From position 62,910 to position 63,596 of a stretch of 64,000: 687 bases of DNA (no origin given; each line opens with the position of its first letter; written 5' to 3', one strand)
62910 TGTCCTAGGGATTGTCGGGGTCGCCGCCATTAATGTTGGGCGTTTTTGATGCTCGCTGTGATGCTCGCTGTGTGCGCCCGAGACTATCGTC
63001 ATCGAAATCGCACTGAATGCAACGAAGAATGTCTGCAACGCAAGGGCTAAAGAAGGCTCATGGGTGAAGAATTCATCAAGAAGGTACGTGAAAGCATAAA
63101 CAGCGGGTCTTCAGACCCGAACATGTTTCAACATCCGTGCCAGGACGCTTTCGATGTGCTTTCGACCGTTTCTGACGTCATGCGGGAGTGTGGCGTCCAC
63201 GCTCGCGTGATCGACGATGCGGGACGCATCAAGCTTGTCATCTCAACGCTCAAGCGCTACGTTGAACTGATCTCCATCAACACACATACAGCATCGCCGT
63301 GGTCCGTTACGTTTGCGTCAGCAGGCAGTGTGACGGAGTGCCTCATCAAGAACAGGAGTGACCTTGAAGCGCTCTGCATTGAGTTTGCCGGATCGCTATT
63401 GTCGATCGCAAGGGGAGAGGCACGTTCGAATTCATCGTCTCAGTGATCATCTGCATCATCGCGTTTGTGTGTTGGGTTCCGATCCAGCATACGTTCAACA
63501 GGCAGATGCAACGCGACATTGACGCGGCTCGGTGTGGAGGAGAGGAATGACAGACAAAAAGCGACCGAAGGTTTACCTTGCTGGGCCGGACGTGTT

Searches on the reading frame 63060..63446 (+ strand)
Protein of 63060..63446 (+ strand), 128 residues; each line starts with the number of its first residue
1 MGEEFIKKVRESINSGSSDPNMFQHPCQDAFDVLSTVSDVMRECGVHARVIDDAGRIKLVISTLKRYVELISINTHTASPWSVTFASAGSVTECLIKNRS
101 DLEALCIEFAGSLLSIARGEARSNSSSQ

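Call 64: find_encoding_contigs(protein=window:63060-63446:+, flank=10000, max_places=2)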
Protein window:63060-63446:+ (128 aa): 2 contigs read that carry it; 2 places shown.
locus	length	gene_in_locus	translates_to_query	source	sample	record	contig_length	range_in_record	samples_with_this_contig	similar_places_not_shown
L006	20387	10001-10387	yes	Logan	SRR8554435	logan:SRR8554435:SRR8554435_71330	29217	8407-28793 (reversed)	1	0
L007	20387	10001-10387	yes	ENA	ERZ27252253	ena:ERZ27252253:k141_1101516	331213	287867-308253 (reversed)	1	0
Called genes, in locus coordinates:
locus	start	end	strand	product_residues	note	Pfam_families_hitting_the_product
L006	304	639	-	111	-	-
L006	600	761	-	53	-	-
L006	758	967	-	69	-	-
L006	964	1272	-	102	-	-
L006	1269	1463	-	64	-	-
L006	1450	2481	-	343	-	PF00535:Glycos_transf_2 (weak)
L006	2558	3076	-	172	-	-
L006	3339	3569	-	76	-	-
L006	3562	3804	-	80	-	-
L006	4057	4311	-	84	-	-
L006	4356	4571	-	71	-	-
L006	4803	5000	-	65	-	-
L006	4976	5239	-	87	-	-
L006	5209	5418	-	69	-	-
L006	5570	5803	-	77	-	-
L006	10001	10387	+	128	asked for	-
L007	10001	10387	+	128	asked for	-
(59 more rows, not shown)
